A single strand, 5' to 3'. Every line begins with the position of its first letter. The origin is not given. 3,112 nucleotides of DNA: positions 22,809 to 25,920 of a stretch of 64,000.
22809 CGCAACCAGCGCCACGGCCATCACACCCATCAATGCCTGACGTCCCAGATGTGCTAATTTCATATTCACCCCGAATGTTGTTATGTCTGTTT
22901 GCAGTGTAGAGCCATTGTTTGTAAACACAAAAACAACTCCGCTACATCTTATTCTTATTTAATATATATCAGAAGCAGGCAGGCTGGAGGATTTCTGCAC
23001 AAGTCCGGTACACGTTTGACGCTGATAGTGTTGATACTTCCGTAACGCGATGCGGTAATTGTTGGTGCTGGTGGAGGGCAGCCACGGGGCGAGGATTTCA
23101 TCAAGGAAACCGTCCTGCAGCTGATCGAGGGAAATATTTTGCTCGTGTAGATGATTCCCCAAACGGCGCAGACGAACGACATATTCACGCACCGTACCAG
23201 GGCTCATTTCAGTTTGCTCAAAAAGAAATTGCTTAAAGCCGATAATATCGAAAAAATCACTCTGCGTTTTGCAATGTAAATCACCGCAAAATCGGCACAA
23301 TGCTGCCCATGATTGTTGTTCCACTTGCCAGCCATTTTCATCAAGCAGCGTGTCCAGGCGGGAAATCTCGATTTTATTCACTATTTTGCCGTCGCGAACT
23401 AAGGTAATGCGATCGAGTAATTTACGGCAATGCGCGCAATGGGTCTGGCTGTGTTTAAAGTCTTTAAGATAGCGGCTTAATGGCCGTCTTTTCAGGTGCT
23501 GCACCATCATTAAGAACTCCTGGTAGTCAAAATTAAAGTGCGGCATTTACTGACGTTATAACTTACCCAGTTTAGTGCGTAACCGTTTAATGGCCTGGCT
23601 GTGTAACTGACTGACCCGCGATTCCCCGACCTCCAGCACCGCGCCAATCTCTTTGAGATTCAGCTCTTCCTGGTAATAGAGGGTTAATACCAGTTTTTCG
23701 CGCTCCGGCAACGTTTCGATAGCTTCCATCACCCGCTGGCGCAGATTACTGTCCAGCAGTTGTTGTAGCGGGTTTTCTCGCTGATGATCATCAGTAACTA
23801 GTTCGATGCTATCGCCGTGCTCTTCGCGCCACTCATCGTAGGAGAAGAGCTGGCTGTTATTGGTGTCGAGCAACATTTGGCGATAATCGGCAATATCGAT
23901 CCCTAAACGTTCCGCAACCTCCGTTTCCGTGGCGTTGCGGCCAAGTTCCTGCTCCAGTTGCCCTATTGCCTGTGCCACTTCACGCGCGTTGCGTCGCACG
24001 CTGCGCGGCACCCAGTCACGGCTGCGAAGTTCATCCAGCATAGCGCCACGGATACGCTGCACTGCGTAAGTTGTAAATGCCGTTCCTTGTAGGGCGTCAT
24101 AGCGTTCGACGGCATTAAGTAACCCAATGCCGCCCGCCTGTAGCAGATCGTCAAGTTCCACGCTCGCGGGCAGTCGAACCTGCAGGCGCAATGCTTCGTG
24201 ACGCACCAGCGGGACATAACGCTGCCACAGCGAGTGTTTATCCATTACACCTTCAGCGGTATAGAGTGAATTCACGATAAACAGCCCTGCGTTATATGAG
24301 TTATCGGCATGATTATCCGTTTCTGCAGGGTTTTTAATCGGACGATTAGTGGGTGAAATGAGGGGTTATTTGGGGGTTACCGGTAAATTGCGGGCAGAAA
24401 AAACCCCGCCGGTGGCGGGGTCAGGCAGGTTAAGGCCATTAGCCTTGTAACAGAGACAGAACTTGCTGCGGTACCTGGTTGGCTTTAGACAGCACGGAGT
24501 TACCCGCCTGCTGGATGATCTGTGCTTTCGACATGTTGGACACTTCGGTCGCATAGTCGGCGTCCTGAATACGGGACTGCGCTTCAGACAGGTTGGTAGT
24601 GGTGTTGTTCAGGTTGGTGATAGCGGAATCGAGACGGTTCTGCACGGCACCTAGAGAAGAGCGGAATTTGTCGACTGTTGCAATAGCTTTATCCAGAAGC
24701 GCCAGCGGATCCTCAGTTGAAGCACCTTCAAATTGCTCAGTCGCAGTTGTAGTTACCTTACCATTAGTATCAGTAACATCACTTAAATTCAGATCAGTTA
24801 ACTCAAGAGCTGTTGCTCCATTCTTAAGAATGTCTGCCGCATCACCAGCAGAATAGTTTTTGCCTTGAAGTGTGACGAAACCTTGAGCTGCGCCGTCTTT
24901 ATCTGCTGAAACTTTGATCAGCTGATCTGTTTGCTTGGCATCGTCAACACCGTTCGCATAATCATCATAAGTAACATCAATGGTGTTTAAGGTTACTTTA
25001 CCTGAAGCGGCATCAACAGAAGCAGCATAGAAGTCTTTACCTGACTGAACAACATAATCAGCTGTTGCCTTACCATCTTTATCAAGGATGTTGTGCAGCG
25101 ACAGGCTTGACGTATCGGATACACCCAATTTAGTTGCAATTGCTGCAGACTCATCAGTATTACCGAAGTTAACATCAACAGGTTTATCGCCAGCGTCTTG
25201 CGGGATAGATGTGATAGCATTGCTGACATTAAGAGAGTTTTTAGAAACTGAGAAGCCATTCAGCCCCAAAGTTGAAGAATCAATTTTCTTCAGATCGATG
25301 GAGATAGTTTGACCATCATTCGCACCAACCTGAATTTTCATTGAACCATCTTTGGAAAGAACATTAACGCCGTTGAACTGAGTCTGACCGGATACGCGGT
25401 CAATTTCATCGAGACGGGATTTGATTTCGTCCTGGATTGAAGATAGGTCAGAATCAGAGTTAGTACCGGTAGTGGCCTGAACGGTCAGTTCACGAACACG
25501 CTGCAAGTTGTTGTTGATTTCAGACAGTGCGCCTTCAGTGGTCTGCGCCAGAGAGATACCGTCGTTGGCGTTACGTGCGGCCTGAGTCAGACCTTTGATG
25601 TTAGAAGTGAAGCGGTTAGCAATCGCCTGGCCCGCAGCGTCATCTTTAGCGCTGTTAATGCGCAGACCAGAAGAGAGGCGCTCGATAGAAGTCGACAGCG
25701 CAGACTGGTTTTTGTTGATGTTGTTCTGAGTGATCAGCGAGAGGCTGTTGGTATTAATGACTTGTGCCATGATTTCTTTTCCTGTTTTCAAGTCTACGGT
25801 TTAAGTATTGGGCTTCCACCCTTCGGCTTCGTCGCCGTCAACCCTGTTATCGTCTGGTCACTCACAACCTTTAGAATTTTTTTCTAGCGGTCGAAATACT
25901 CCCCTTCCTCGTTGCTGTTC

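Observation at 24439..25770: fliC carries a non-K-12 flagellin allele with a shorter variable domain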

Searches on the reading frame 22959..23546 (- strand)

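Call 4: search_protein_families(library=pfam, proteins=[window:22959-23546:-])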
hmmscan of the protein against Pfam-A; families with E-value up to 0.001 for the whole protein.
window:22959-23546:- (195 aa): 1 family
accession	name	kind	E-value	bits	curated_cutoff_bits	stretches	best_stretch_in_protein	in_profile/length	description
PF02899.23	Phage_int_SAM_1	-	5.6e-15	55.8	22.3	1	102-175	2-79/83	Phage integrase, N-terminal SAM-like domain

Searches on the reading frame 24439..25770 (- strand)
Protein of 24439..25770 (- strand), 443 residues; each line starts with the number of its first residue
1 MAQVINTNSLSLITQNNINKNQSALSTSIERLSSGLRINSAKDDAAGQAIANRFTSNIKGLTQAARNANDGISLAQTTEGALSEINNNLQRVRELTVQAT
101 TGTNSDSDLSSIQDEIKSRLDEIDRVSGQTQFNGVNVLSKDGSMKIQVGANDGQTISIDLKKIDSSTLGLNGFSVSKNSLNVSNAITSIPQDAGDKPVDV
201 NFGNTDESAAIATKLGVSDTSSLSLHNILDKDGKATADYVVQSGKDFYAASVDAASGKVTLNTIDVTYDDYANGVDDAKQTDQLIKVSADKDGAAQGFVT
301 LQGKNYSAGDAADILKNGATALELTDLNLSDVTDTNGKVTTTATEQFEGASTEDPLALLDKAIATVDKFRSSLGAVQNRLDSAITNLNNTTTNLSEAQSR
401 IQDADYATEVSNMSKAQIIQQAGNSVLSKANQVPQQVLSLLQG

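Call 4: search_protein_families(library=pfam, proteins=[window:24439-25770:-])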
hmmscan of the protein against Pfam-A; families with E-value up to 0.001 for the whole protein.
window:24439-25770:- (443 aa): 2 families
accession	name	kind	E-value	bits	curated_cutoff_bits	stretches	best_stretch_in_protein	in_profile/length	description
PF00669.25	Flagellin_N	-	1.2e-46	158.7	26.6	1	5-140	1-136/139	Bacterial flagellin N-terminal helical region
PF00700.27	Flagellin_C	-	1.1e-31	109.4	23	1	357-441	2-86/86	Bacterial flagellin C-terminal helical region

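Call 28: search_solved_structures(query=window:24439-25770:-, max_evalue=1e-10, show_alignments=1)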
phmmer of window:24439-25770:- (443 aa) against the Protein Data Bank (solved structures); distinct sequences matched with E-value up to 1e-10: 75 (the best 60 are shown).
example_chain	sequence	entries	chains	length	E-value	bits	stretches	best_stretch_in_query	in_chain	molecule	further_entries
8cxm_Z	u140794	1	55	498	1.5e-138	465.5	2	1-193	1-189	Flagellin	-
9ofn_1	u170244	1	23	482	6.5e-138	463.4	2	1-342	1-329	FliC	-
7sn4_A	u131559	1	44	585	1.1e-137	462.6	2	1-327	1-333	Flagellin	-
7sqj_A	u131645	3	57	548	3.8e-137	460.9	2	1-321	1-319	Flagellin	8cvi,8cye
7sn7_A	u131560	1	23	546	5.4e-136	457.1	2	3-329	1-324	Flagellin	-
9gnz_A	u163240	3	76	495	2.5e-114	385.8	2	1-262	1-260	Flagellin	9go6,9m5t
8fml_B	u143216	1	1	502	2.7e-114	385.7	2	1-262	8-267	Flagellin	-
9iwq_A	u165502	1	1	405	6.7e-114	384.4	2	2-309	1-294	Flagellin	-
1ucu_A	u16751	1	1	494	3.2e-113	382.2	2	2-261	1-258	phase 1 Flagellin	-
3a5x_A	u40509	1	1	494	9.9e-113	380.5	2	2-261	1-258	Flagellin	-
9atb_A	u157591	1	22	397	8.2e-112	377.5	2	1-234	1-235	Flagellin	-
6jy0_A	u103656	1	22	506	3e-111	375.6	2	1-224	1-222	Flagellin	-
9m67_A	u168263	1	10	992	6.6e-110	371.2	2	1-261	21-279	Flagellin,Flagellar hook-associated protein 2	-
9n59_A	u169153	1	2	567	1.8e-101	343.4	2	4-391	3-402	Flagellin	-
7sqd_A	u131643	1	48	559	1.4e-99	337.3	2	1-374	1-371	Flagellin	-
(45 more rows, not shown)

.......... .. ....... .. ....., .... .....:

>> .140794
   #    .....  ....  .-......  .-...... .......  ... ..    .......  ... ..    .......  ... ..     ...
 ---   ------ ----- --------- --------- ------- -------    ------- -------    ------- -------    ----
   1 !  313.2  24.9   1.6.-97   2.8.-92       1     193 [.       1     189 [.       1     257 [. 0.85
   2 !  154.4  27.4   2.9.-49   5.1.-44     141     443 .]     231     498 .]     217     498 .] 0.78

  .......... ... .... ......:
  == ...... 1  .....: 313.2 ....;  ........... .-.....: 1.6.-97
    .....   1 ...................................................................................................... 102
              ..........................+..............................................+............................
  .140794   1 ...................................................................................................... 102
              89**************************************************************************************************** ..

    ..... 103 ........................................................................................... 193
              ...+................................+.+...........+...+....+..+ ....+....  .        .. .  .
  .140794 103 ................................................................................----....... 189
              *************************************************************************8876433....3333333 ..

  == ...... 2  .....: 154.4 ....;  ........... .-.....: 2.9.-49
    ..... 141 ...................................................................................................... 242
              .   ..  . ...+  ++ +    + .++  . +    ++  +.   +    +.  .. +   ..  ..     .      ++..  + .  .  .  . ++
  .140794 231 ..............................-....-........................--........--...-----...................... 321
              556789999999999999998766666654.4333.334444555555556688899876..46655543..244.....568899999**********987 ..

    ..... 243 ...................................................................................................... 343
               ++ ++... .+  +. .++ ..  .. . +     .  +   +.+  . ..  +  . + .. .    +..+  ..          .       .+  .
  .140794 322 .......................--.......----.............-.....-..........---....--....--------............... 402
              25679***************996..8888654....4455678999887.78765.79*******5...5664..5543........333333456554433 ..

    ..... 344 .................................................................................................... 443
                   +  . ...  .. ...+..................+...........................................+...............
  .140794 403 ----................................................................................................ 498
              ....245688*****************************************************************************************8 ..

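Call 62: search_protein_families(library=ncbifam, proteins=[window:24439-25770:-], max_evalue=1e-10)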
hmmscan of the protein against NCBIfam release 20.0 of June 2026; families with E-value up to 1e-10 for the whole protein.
window:24439-25770:- (443 aa): 23 families
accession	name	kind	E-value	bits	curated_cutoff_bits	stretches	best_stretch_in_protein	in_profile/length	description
NF005953.0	PRK08026.1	subfamily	3.2e-190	634.3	619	2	1-341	1-331/548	FliC/FljB family flagellin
NF005294.0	PRK06819.1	subfamily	2.9e-153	510.9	387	1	1-442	1-376/376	FliC/FljB family flagellin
NF009444.0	PRK12802.1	equivalog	1.9e-88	296.6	332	2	1-189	1-199/282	flagellin domain-containing protein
NF006467.0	PRK08869.1-2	subfamily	1.1e-85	288.2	443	1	1-442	1-400/400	flagellin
NF009448.0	PRK12806.1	equivalog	4.1e-82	276.5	531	2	1-190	1-191/475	flagellin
NF006466.0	PRK08869.1-1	subfamily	1.1e-69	235.7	426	2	1-181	1-182/377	flagellin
NF006470.0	PRK08869.1-5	equivalog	1.9e-69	234.7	423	1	5-442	4-388/388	flagellin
NF006469.0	PRK08869.1-4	equivalog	6.6e-67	226.5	627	2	1-183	1-185/377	flagellin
NF006468.0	PRK08869.1-3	subfamily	2.2e-66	224.5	436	2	2-175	2-176/378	polar flagellin E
NF009446.0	PRK12804.1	subfamily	2.6e-62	211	352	2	5-187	3-193/301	flagellin Hag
NF038071.1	lat_flg_LafA_2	exception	1.8e-60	204.8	365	2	1-161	1-165/284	lateral flagellin LafA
NF009449.0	PRK12807.1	subfamily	3.9e-57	194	347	2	5-167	3-163/287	flagellin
NF009450.0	PRK12808.1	equivalog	1.1e-55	190.1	476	2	5-313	3-307/476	flagellin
NF009445.0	PRK12803.1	equivalog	2.9e-41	141.8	450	2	4-145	2-143/335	flagellin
NF010115.0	PRK13588.1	subfamily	1.4e-40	139.8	503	2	1-186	1-187/514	flagellin B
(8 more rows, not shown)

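Call 75: predict_structure(alignment_id=A1)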
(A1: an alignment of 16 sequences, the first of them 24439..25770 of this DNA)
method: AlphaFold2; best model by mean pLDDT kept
length: 443 residues; sequences in the alignment: 16
mean_pLDDT: 56.8   pTM: 0.45
mean pLDDT of the five models: 56.8, 55.9, 55.8, 49.9, 42.6
residues with pLDDT >= 90: 1; 70-90: 82; 50-70: 224; < 50: 136
segments of 3 or more residues with pLDDT < 50: 1-29, 32-43, 148-152, 176-180, 190-199, 289-294, 308-353, 405-412
pLDDT, mean of each block of 10 residues (from residue 1): 29 42 47 48 51 57 62 70 84 79 55 73 72 51 53 55 64 49 56 40 59 72 67 60 71 67 63 56 63 51 49 43 39 26 28 62 78 70 64 57 49 53 56 58 54
secondary structure, 60 per line:
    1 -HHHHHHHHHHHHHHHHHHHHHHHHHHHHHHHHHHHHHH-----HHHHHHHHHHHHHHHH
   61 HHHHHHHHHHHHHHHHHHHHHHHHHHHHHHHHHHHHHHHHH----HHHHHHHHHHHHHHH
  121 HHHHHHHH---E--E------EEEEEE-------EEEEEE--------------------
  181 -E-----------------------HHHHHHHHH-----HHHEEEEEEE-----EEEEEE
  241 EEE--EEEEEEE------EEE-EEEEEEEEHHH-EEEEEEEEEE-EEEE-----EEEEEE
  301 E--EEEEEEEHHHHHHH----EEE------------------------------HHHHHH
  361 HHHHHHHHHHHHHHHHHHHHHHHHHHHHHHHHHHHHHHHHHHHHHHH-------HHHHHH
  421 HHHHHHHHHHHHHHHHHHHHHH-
elements in order: H2-39 H45-101 H106-128 E142-147 E155-160 H206-214 E223-229 E235-243 E246-252 E259-261 E263-270 E275-284 E286-289 E295-301 E304-310 H311-317 E322-324 H355-407 H415-442
